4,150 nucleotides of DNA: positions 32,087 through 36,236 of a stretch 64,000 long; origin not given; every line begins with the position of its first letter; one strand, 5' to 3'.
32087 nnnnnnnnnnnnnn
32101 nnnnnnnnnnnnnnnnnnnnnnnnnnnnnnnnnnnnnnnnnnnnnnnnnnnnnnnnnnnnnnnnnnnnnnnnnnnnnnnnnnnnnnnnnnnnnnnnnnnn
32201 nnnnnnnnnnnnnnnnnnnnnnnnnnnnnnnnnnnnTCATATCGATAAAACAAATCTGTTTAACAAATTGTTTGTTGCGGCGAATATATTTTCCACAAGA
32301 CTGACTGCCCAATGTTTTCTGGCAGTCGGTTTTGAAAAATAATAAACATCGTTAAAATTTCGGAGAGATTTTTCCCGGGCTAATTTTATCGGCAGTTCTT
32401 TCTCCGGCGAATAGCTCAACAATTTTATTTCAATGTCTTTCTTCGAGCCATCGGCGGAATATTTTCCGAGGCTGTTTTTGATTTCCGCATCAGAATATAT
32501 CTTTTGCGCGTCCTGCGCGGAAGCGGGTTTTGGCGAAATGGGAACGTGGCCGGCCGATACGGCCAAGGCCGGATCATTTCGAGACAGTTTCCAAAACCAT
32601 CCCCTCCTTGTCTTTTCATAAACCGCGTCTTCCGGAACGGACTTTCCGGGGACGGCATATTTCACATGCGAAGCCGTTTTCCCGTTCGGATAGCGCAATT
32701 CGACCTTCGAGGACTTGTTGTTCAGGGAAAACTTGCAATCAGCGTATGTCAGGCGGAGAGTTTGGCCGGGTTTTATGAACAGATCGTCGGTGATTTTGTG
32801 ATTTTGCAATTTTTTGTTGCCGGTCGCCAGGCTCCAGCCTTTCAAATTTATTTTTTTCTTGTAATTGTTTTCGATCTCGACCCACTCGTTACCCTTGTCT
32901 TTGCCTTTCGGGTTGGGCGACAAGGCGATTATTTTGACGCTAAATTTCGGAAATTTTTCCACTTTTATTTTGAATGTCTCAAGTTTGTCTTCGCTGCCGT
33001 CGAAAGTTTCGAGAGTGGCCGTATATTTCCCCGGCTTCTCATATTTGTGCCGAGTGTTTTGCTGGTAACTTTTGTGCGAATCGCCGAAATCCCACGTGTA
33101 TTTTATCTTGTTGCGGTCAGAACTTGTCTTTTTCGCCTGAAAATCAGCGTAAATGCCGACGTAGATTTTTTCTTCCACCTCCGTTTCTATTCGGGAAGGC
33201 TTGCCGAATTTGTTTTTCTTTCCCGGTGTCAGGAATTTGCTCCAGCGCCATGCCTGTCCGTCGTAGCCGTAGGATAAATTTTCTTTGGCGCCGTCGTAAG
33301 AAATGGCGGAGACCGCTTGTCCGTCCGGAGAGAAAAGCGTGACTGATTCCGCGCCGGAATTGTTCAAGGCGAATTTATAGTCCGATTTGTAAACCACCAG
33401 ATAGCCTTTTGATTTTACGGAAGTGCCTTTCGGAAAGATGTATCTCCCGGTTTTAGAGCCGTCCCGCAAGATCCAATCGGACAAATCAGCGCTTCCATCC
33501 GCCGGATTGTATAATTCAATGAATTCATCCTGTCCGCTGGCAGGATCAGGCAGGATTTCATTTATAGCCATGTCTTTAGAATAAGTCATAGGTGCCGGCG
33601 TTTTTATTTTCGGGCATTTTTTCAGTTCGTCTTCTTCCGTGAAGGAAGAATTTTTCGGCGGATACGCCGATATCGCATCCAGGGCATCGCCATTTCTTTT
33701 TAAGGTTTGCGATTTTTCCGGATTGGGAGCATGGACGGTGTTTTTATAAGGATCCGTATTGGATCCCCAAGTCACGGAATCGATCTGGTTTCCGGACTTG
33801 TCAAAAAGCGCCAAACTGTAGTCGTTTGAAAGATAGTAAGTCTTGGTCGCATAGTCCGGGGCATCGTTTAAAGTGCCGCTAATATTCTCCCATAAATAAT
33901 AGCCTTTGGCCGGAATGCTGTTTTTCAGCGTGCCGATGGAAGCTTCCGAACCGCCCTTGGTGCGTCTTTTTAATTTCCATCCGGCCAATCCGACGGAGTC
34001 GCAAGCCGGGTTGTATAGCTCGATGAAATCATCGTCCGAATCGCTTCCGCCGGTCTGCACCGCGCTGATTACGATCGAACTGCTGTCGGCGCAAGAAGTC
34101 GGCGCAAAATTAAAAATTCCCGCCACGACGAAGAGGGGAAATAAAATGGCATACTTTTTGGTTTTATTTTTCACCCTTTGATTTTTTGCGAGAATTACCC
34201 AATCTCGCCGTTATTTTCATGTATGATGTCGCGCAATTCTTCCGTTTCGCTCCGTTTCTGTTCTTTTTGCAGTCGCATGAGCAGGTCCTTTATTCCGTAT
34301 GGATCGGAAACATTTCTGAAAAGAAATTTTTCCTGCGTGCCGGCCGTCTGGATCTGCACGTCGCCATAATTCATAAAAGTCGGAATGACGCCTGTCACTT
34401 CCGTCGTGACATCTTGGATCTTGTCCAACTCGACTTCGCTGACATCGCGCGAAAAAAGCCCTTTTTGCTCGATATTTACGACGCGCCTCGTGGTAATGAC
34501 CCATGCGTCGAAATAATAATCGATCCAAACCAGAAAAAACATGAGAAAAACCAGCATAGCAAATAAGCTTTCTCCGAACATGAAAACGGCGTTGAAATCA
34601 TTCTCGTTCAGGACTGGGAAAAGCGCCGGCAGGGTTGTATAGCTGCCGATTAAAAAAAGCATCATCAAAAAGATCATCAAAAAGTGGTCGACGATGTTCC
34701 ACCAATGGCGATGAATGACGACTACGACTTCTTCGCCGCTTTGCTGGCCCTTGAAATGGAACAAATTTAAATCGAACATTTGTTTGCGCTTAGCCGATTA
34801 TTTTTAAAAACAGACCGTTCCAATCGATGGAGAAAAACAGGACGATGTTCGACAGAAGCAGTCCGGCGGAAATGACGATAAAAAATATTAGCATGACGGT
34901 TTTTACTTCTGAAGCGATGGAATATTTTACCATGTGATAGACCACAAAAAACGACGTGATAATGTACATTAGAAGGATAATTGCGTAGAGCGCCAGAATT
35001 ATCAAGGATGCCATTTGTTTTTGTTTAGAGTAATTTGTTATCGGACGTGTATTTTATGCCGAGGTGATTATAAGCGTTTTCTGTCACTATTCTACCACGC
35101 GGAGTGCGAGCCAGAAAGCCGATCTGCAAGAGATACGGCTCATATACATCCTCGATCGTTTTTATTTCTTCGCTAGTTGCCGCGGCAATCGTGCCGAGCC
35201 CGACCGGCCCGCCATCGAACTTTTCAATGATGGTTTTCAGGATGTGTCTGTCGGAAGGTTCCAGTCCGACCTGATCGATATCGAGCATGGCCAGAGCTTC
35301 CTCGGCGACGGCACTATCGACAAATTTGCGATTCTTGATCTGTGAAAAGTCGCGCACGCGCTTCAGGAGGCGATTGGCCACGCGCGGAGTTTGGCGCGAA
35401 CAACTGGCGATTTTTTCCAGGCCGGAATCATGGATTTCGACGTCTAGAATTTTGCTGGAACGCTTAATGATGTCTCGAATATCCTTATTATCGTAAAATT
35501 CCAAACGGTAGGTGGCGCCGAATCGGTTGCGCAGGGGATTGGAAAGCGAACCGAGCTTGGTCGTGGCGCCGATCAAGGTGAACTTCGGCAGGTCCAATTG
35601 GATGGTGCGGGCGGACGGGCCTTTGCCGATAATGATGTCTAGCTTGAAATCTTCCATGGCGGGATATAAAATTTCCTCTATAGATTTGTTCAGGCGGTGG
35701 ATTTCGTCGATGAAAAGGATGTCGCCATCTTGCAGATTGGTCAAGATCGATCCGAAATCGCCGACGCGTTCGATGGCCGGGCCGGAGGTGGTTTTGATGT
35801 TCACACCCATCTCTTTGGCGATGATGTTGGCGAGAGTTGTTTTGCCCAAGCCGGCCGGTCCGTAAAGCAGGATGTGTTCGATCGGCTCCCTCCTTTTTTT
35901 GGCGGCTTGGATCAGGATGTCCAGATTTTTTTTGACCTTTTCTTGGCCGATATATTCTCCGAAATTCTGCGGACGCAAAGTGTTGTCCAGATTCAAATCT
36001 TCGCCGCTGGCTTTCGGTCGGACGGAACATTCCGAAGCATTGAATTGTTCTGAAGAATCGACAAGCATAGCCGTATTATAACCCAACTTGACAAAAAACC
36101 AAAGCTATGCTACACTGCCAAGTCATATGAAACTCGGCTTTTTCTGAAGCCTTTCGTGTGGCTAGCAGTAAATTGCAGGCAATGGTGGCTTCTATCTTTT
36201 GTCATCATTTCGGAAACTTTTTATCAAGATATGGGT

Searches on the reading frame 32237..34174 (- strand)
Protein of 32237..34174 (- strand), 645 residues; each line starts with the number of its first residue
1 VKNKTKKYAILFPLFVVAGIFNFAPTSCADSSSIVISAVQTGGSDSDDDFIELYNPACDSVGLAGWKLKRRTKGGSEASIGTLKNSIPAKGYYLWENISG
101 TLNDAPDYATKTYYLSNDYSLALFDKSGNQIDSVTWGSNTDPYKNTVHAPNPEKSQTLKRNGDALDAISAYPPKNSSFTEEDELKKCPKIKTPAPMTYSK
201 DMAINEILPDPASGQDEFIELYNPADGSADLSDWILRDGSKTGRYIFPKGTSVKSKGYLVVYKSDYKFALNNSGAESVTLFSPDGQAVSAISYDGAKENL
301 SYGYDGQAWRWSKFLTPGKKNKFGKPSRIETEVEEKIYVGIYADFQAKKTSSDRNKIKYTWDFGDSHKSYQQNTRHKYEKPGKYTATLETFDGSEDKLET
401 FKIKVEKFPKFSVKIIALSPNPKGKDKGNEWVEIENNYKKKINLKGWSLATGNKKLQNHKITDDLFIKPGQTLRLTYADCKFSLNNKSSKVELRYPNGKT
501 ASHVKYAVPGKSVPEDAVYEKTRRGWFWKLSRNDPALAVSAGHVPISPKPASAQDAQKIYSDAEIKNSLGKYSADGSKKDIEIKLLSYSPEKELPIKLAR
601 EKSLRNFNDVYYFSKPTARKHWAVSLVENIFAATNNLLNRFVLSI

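Call 11: search_protein_families(library=pfam, proteins=[window:32237-34174:-], max_evalue=0.001)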
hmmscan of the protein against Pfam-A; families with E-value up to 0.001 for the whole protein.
window:32237-34174:- (645 aa): 3 families
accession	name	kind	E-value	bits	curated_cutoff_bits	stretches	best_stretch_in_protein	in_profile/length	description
PF00932.25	LTD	-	7.5e-49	165.1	34.3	3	199-293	5-107/109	Lamin Tail Domain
PF18911.6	PKD_4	-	1.7e-12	47.7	27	1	336-397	13-75/85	PKD domain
PF00801.26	PKD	-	1.7e-07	31.6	23.5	1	353-403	26-78/80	PKD domain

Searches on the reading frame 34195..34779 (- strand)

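Call 11: search_protein_families(library=pfam, proteins=[window:34195-34779:-], max_evalue=0.001)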
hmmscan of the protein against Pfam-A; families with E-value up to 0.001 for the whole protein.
window:34195-34779:- (194 aa): 2 families
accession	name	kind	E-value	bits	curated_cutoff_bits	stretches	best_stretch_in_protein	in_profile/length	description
PF03703.20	bPH_2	-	4.9e-10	40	22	1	88-166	1-77/78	Bacterial PH domain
PF14470.12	bPH_3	-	0.00012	22.9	23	1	87-128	19-60/95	Bacterial PH domain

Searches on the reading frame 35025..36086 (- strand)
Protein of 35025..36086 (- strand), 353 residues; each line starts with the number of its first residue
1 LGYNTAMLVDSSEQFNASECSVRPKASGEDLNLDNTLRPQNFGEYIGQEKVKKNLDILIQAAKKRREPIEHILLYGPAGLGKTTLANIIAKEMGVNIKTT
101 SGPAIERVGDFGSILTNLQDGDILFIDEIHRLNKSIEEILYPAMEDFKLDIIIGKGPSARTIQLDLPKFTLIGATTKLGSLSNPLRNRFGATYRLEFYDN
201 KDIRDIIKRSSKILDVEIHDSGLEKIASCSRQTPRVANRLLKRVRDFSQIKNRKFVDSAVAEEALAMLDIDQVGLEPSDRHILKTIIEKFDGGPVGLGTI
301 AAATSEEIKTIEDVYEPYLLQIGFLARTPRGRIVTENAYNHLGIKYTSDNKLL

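Call 11: search_protein_families(library=pfam, proteins=[window:35025-36086:-], max_evalue=0.001)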
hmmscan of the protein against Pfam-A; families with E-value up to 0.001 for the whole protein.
window:35025-36086:- (353 aa): 13 families
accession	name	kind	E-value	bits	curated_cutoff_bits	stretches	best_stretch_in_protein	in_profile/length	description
PF05496.18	RuvB_N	-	7e-78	260.3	27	1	37-195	1-159/159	Holliday junction DNA helicase RuvB P-loop domain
PF17864.7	AAA_lid_4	-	3.2e-26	91.3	27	1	198-271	1-74/74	RuvB AAA lid domain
PF05491.19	RuvB_C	-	8.5e-25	86.9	24.7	1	273-342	2-71/72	RuvB C-terminal winged helix domain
PF00004.35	AAA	-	7.8e-21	75.3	21.2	1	72-194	1-128/131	ATPase family associated with various cellular activities (AAA)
PF07728.20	AAA_5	-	3e-10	40.7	22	1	71-189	1-139/139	AAA domain (dynein-related subfamily)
PF06068.19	TIP49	-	4.1e-06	26.6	23.8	1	31-99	11-80/347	TIP49 P-loop domain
PF13191.12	AAA_16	-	3.2e-05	24.9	32.6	1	47-95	4-50/167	AAA ATPase domain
PF00910.28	RNA_helicase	-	6.1e-05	23.9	21.5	1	72-142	1-73/105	RNA helicase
PF01078.27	Mg_chelatase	-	0.00018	21.4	20.3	0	45-90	5-43/207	Magnesium chelatase, subunit ChlI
PF13173.12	AAA_14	-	0.00024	21.6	27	1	72-152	5-94/129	AAA domain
PF02367.23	TsaE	-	0.00039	20.8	26.6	1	60-101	12-53/128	Threonylcarbamoyl adenosine biosynthesis protein TsaE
PF00931.28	NB-ARC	-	0.00045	20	23.5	0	66-92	15-41/248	NB-ARC domain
PF00158.32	Sigma54_activat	-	0.00065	19.9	20.2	0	55-92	8-45/168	Sigma-54 interaction domain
